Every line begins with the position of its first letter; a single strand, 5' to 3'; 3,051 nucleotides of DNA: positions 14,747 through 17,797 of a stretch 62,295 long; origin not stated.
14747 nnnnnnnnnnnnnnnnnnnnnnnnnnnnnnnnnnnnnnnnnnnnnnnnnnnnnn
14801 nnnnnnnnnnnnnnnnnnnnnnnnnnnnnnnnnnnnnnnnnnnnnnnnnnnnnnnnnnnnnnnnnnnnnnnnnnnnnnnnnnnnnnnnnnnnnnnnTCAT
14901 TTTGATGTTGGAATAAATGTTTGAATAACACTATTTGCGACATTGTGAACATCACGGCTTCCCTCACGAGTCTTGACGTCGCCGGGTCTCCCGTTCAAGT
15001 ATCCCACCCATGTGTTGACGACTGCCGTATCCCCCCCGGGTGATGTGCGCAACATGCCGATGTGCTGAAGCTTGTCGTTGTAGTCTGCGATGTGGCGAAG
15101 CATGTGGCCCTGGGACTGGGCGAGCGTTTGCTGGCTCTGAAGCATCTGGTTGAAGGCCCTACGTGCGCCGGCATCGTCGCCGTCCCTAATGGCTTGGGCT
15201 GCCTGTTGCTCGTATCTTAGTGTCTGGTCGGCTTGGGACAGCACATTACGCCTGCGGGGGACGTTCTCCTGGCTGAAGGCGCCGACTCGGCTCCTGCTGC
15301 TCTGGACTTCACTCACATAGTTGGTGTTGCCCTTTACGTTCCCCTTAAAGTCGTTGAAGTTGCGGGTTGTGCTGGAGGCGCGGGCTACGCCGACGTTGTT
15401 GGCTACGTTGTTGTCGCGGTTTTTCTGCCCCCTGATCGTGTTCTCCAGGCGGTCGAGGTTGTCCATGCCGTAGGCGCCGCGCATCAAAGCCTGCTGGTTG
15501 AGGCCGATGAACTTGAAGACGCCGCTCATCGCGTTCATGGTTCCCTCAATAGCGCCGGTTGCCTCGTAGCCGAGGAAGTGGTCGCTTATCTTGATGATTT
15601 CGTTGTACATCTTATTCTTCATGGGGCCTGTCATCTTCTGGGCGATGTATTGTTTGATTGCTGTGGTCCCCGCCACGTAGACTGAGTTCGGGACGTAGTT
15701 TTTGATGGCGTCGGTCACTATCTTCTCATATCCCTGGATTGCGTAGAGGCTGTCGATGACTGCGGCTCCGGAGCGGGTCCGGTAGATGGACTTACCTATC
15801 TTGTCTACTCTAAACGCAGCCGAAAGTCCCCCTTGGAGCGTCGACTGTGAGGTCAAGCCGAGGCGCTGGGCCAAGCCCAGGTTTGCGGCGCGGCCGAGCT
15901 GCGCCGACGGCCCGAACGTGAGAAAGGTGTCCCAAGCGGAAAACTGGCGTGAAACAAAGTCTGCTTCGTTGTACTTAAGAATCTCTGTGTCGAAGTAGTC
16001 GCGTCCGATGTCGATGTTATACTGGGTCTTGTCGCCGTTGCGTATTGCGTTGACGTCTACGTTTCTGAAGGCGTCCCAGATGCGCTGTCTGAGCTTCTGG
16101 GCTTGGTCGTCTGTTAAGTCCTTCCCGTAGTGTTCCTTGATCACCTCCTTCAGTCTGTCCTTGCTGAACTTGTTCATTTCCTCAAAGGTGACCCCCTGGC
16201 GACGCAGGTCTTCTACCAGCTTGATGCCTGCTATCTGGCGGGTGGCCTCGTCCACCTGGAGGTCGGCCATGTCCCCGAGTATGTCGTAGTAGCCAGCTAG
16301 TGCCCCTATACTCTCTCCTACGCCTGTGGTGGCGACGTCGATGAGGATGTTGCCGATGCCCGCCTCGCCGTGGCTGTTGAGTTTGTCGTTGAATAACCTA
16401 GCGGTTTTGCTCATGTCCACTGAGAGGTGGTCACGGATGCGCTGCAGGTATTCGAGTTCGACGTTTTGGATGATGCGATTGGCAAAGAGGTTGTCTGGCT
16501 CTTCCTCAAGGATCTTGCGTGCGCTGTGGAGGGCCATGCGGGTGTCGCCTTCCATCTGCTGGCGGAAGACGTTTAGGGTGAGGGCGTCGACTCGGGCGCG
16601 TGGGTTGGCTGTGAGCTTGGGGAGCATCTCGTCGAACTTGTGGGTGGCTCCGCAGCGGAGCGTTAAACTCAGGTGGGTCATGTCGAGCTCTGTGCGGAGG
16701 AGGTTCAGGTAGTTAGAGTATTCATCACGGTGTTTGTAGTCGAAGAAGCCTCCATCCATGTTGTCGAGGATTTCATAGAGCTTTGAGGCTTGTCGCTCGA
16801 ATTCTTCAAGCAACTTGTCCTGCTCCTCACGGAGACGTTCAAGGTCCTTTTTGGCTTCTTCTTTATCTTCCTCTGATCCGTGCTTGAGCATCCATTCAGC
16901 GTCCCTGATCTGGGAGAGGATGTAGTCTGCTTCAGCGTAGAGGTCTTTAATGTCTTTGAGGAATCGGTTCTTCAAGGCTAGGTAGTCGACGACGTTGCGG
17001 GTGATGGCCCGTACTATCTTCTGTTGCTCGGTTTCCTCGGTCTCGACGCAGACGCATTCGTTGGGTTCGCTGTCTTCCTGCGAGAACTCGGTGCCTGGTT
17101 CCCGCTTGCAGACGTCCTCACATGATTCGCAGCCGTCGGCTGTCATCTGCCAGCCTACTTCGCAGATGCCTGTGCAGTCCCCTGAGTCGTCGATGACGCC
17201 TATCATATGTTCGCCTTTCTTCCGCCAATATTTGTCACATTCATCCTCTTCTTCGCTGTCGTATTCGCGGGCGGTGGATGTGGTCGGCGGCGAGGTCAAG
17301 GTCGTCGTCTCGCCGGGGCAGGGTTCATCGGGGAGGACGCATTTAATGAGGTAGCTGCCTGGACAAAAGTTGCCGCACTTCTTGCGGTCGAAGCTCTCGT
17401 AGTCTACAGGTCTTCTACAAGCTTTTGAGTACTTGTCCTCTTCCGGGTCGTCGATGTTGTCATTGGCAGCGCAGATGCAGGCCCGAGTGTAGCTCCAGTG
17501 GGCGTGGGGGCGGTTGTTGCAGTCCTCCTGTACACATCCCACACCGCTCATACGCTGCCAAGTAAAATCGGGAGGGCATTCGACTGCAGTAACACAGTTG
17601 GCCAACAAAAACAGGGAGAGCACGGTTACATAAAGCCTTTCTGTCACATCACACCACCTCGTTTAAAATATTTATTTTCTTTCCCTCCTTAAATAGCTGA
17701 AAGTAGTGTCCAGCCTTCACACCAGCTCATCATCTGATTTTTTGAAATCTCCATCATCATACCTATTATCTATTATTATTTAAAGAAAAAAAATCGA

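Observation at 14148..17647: GC-rich (~55-58% vs ~40%) two-gene island next to tRNA-Arg encoding secreted proteins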

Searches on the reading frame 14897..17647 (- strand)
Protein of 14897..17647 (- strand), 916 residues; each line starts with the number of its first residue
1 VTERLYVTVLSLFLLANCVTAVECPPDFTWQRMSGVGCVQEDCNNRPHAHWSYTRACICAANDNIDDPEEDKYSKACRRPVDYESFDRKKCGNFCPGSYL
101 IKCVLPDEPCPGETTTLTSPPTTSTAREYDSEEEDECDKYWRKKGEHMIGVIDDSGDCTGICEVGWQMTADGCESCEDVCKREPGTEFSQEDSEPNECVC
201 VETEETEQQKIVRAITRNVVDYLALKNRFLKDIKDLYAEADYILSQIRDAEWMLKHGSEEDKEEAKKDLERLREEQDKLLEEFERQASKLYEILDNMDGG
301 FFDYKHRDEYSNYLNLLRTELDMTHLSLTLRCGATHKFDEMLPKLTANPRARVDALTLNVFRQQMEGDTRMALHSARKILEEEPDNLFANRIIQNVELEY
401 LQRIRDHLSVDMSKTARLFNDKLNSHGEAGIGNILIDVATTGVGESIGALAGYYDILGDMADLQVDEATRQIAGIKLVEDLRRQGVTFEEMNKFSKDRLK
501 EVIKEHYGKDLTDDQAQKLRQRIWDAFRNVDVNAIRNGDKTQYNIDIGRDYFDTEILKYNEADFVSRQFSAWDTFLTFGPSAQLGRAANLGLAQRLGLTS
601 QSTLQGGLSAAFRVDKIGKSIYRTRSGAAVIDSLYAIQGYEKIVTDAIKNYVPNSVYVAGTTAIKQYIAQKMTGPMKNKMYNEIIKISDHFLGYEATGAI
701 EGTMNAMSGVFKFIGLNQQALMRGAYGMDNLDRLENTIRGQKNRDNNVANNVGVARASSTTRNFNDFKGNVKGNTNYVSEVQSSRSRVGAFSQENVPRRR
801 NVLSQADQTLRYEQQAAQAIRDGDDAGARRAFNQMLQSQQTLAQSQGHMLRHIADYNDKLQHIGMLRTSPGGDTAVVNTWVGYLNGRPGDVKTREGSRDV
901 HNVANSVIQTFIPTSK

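Call 5: search_protein_families(library=pfam, proteins=[window:14897-17647:-], max_evalue=0.1)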
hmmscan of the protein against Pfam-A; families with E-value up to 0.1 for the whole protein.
window:14897-17647:- (916 aa): 4 families
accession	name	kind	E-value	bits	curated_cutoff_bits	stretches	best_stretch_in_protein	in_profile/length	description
PF14712.11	Snapin_Pallidin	-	0.015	16.2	29.6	0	264-298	17-51/89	Snapin/Pallidin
PF08479.16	POTRA_2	-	0.017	15.4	24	0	484-527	4-47/76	POTRA domain, ShlB-type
PF01763.21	Herpes_UL6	-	0.026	13.5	27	1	188-289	341-439/562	Herpesvirus UL6 like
PF13684.11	FakA-like_C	-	0.069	12.9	23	0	496-541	163-208/216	Fatty acid kinase subunit A-like, C-terminal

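Call 8: find_homologous_proteins(query=window:14897-17647:-)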
Query window:14897-17647:- (916 aa): 15 proteins with E <= 0.001 among 8000 candidates.
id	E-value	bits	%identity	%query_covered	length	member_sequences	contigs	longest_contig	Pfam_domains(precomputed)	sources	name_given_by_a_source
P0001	0.0e+0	2114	100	100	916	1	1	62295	-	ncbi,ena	-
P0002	0.0e+0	1201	58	99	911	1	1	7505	-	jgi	jgi:hypothetical protein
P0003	0.0e+0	1151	56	99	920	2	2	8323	-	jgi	-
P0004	0.0e+0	1146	55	97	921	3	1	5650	-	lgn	-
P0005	6.3e-149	516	39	73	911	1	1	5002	-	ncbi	-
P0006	1.9e-50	190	58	14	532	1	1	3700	-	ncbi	-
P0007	7.4e-50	188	54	18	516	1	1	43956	-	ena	-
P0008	1.2e-41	161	69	12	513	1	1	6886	-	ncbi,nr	ncbi:MAG: hypothetical protein GF334_07415 [Candidatus Altiarchaeales archaeon]|nr:hypothetical prot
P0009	4.0e-20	89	55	11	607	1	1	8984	-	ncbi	ncbi:hypothetical protein ACFLRF_05870 [Candidatus Altiarchaeota archaeon]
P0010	4.3e-20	89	45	16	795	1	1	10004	PF00963.25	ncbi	-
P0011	4.1e-19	86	59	10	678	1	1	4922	PF13240.12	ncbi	ncbi:MAG: zinc-ribbon domain-containing protein [Candidatus Altiarchaeota archaeon]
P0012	4.2e-17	79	37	20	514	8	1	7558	-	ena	-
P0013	4.6e-13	66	40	16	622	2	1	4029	-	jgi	-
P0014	7.5e-13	65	49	10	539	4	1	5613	-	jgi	-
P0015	1.6e-10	58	36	17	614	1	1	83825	-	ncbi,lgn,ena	-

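Call 10: find_encoding_contigs(protein=P0001, flank=3000, max_places=3)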
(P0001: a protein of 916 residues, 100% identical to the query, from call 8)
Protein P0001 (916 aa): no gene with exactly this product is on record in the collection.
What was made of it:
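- Tried and rejected: The exact-sequence lookup for the window's own 916-aa protein found no record (call 10).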

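Call 12: list_cluster_members(proteins=[window:14897-17647:-, window:14148-14900:-, window:9700-11730:+, window:20584-21522:-, window:11717-12913:-, window:17970-18548:+, window:18666-19535:+, window:19636-20331:+])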
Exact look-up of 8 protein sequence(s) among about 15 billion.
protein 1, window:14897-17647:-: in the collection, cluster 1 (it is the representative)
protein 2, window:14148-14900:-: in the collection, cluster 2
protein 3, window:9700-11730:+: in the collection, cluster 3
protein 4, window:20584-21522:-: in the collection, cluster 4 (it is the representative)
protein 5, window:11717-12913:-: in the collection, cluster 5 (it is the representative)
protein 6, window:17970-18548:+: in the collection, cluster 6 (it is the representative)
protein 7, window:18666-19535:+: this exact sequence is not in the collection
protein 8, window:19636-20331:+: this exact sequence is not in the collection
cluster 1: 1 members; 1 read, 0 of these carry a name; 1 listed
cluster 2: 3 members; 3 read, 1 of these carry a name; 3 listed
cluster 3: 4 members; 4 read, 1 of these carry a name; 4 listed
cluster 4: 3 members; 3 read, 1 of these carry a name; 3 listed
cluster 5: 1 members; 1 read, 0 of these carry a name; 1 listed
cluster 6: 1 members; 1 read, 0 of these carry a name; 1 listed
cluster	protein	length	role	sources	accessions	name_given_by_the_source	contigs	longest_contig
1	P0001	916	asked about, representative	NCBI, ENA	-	-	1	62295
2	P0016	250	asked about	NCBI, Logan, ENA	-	-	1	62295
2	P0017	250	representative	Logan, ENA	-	-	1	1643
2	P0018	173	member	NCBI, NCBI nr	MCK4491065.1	MAG: hypothetical protein KAU03_00470 [Candidatus Altiarchaeales archaeon] | hypothetical protein [Candidatus Altiarchaeales archaeon]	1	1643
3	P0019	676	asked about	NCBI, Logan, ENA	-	-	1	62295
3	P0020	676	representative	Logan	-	-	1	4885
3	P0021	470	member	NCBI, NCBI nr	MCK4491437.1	MAG: DNA topoisomerase I, partial [Candidatus Altiarchaeales archaeon] | DNA topoisomerase I [Candidatus Altiarchaeales archaeon]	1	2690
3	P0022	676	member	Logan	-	-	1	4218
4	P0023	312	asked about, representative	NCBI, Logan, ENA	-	-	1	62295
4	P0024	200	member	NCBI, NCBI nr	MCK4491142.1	MAG: deoxyhypusine synthase family protein, partial [Candidatus Altiarchaeales archaeon] | deoxyhypusine synthase family protein [Candidatus Altiarchaeales archaeon]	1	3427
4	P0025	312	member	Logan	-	-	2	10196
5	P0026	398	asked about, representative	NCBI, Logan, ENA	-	-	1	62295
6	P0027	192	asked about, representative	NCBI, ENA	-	-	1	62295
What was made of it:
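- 17585..17647 (-): GTG start codon and signal peptide, residues 1-21. The ORF matches a deposited 916-aa protein exactly (calls 8, 12).
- Host identity comes from cluster mates at 90% identity or more that are named Candidatus Altiarchaeales archaeon (call 12).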

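Call 14: find_encoding_contigs(protein=P0002, flank=6000, max_places=3)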
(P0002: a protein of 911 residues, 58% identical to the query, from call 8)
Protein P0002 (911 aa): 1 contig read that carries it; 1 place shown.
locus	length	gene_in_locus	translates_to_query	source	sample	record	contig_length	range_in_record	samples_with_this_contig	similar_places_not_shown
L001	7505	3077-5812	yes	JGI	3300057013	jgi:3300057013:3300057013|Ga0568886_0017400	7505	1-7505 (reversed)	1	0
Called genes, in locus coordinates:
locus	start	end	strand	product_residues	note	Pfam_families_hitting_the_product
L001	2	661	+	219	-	?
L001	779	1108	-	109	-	PF12840:HTH_20, PF01022:HTH_5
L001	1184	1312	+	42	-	-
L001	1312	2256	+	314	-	PF03773:ArsP_1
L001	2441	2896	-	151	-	PF00581:Rhodanese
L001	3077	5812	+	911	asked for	-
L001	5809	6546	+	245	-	-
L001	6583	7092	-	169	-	PF13527:Acetyltransf_9, PF00583:Acetyltransf_1, PF13673:Acetyltransf_10 (weak), PF13508:Acetyltransf_7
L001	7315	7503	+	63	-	?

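Call 15: find_encoding_contigs(protein=P0003, flank=6000, max_places=3)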
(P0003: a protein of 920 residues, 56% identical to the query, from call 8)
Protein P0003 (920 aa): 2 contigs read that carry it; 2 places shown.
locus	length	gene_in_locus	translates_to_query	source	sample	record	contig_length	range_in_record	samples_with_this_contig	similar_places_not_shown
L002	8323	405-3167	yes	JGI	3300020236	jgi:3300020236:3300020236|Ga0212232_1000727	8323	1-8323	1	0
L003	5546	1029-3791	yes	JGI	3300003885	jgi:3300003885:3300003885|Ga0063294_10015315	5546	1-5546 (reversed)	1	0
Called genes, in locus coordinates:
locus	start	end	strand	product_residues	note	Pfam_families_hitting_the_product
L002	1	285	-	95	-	?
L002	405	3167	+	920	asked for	-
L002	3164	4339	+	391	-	-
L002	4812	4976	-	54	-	-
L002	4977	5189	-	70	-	-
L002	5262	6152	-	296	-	PF02424:ApbE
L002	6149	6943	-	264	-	PF04060:FeS, PF13237:Fer4_10 (faint), PF13187:Fer4_9 (weak), PF12838:Fer4_7 (weak), PF14697:Fer4_21 (weak), PF12838:Fer4_7 (weak), PF13187:Fer4_9 (weak), PF00037:Fer4 (weak), +3 more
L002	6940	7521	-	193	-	PF02508:Rnf-Nqr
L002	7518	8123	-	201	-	PF02508:Rnf-Nqr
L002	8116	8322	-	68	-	?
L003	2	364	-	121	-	?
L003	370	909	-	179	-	PF00682:HMGL-like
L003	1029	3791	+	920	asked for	-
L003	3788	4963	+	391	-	-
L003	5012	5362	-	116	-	-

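Call 16: find_encoding_contigs(protein=P0004, flank=6000, max_places=3)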
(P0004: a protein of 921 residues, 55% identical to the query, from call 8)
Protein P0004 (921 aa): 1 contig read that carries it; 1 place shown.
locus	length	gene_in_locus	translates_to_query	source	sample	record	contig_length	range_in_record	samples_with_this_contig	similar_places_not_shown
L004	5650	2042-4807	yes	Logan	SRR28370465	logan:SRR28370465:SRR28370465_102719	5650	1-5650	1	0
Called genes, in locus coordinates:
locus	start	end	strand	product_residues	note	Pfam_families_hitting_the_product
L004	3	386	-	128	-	?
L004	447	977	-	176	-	PF01965:DJ-1_PfpI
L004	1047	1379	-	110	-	-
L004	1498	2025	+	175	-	-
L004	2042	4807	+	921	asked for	-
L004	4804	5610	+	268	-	PF13240:Zn_Ribbon_1 (weak)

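Call 17: find_encoding_contigs(protein=P0005, flank=6000, max_places=3)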
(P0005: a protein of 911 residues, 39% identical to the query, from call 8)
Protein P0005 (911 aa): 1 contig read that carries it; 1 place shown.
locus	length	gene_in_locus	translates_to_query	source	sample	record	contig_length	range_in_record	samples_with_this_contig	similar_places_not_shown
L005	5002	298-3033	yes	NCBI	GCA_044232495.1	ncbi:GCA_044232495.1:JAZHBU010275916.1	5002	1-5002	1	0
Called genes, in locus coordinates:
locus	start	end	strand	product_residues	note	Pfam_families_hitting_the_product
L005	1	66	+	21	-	?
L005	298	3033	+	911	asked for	-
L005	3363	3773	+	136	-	-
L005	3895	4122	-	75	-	PF13239:2TM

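Call 31: find_related_loci(query=A1, collection=genome_contigs, flank=8000)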
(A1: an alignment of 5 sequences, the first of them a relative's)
Query A1 (916 aa) in genome_contigs; peptide patterns used: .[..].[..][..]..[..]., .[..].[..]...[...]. (x = any residue, [..] = any of these).
24 stretches matched a pattern; 3 encode a relative of the query (tblastn E <= 1e-3); 3 distinct loci.
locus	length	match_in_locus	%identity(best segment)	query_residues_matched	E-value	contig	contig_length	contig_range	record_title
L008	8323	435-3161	56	5-913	0e+0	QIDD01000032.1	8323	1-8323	MAG: Methanobacteriota archaeon isolate SZUA-236 Ga0212232_1000727, whole genome shotgun sequence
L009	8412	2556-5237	55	1-896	0e+0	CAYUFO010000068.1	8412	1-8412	MAG TPA_asm: uncultured archaeon isolate SRP141376_co4_203 genome assembly, contig: NODE_13776_length_8412_cov_4.680029,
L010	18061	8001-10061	37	154-838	1e-152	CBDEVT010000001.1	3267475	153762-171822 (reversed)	MAG: Dehalococcoidia bacterium isolate 68605754-1818-4a61-b8ac-b218061140c5 genome assembly, contig: contig_1, whole gen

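Call 37: search_protein_families(library=pfam, proteins=[L010:6693-10292:+, L010:10271-10900:+, L010:4820-6397:+, L010:3952-4515:-, L004:1498-2025:+, L004:1047-1379:-], max_evalue=0.01)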
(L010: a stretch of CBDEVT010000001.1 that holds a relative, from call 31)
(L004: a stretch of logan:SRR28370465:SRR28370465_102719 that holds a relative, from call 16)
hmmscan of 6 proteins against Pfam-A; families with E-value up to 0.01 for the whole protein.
L010:6693-10292:+ (1199 aa): 0 families

L010:10271-10900:+ (209 aa): 0 families

L010:4820-6397:+ (525 aa): 3 families
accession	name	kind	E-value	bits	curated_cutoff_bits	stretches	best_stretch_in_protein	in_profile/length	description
PF04984.19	Phage_sheath_1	-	2.2e-10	41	31.4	1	240-408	11-168/168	Phage tail sheath protein subtilisin-like domain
PF17482.7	Phage_sheath_1C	-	1.2e-08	35.4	26.9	1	417-520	5-103/104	Phage tail sheath C-terminal domain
PF10758.14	DUF2586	-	3.7e-05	23.4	26.4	1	45-107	22-85/386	Protein of unknown function (DUF2586)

L010:3952-4515:- (187 aa): 3 families
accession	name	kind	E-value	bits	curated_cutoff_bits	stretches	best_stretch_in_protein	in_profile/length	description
PF00071.28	Ras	-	8.2e-44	149.5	21.6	1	5-165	1-160/162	Ras family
PF08477.19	Roc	-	1.5e-20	74.1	27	1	5-118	1-119/119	Ras of Complex, Roc, domain of DAPkinase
PF00025.27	Arf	-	8.8e-08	32.3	22.3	1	2-159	13-168/174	ADP-ribosylation factor family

L004:1498-2025:+ (175 aa): 1 family
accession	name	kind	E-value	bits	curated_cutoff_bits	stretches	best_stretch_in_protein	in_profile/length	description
PF07352.17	Phage_Mu_Gam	-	0.0018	18.7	28.3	1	95-148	12-65/149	Bacteriophage Mu Gam like protein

L004:1047-1379:- (110 aa): 0 families

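Call 42: predict_structure(alignment_id=A1)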
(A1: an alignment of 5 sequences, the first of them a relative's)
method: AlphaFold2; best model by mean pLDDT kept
length: 916 residues; sequences in the alignment: 5
mean_pLDDT: 54.0   pTM: 0.32
mean pLDDT of the five models: 54.0, 52.2, 51.9, 51.8, 48.5
residues with pLDDT >= 90: 30; 70-90: 272; 50-70: 157; < 50: 457
segments of 3 or more residues with pLDDT < 50: 1-27, 31-37, 43-131, 155-158, 396-470, 532-540, 542-544, 547-731, 867-916
pLDDT, mean of each block of 10 residues (from residue 1): 31 28 46 45 41 40 36 32 31 35 33 30 34 51 58 51 73 75 74 82 62 68 73 78 82 80 88 90 86 80 71 80 85 84 81 78 66 63 56 51 38 32 33 31 26 26 36 56 58 70 60 72 64 42 48 37 31 29 29 32 31 32 27 28 30 30 35 38 36 32 28 26 36 62 82 83 85 86 86 74 91 92 87 90 84 72 50 34 32 27 28 26
secondary structure, 60 per line:
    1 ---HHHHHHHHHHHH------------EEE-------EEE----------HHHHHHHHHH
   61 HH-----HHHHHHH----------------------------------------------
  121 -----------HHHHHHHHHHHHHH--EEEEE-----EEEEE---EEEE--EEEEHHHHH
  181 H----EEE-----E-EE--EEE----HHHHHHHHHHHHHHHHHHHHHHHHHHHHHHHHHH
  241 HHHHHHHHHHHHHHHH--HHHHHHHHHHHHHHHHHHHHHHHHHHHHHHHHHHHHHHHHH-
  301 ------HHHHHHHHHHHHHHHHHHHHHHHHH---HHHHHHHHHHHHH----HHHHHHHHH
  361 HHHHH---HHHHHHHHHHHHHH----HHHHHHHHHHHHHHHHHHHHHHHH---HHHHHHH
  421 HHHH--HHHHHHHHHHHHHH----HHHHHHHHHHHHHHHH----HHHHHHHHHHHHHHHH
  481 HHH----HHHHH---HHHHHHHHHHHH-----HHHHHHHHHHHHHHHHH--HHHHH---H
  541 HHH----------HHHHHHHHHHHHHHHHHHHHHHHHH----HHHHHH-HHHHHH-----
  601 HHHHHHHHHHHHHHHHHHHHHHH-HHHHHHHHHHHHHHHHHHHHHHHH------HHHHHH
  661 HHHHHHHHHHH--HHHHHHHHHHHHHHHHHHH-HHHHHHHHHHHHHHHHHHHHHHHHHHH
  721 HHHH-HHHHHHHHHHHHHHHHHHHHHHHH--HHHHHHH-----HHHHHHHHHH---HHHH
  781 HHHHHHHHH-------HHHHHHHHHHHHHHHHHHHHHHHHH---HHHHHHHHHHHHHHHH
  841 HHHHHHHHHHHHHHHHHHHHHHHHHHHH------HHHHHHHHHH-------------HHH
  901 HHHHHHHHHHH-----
elements in order (helices of 4 or more, strands of 3 or more residues): H4-15 E28-30 E38-40 H51-62 H68-74 H132-145 E148-152 E158-162 E166-169 E172-175 H176-181 E186-188 E200-202 H207-256 H259-299 H307-331 H335-347 H352-365 H369-382 H387-410 H414-424 H427-440 H445-460 H465-483 H488-492 H496-507 H513-529 H532-536 H540-543 H554-578 H583-588 H590-595 H601-623 H625-648 H655-671 H674-692 H694-724 H726-749 H752-758 H764-773 H777-789 H797-821 H825-868 H875-884 H898-911
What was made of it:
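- Tried and rejected: The first AF2 run, on a 5-sequence alignment, was poor at pLDDT 54 (call 42).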

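Call 47: find_related_loci(query=A1, collection=viral_contigs, flank=8000)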
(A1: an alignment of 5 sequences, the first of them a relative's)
Query A1 (916 aa) in viral_contigs; peptide patterns used: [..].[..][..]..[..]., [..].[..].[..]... (x = any residue, [..] = any of these).
106 stretches matched a pattern, but none encodes a relative of the query by tblastn (E <= 1e-3).

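Call 48: find_related_loci(query=A1, collection=metagenome_contigs, flank=8000)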
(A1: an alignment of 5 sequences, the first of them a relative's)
Query A1 (916 aa) in metagenome_contigs; peptide patterns used: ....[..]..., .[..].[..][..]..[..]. (x = any residue, [..] = any of these).
80 stretches matched a pattern; 7 encode a relative of the query (tblastn E <= 1e-3); 7 distinct loci.
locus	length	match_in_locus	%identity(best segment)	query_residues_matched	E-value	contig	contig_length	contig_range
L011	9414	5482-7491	43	190-851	1e-178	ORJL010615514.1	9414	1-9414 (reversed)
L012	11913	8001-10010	43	190-851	2e-178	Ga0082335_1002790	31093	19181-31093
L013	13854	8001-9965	43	184-835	9e-176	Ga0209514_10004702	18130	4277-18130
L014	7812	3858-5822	43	184-835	3e-176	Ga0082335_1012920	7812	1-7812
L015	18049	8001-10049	40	205-886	1e-160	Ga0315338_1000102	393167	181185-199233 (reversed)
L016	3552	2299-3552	51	5-426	8e-139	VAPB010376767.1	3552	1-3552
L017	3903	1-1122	42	466-838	9e-97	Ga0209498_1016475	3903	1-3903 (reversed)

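Call 57: find_encoding_contigs(protein=P0007, flank=10000, max_places=2)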
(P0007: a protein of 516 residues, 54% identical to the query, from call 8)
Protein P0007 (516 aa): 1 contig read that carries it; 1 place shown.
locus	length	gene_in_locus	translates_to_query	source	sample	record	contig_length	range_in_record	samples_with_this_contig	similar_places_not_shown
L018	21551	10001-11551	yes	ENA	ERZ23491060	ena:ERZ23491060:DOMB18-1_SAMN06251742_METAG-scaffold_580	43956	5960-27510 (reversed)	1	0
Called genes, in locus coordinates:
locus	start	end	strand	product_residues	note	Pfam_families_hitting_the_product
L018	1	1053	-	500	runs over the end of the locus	PF18490:tRNA_bind_4, PF00587:tRNA-synt_2b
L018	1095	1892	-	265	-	PF00571:CBS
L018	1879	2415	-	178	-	PF00571:CBS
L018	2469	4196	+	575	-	PF01702:TGT, PF14810:TGT_C2, PF01472:PUA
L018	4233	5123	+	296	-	PF00557:Peptidase_M24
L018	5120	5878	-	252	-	-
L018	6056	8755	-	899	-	PF03699:UPF0182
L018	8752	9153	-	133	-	PF11969:DcpS_C, PF01230:HIT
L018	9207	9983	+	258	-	PF01757:Acyl_transf_3 (weak), PF07786:HGSNAT_cat, PF10129:OpgC_C (weak)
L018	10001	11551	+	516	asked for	-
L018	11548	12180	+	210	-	-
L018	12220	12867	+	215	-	PF01625:PMSR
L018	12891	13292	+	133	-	PF01641:SelR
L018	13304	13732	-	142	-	-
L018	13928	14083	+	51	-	-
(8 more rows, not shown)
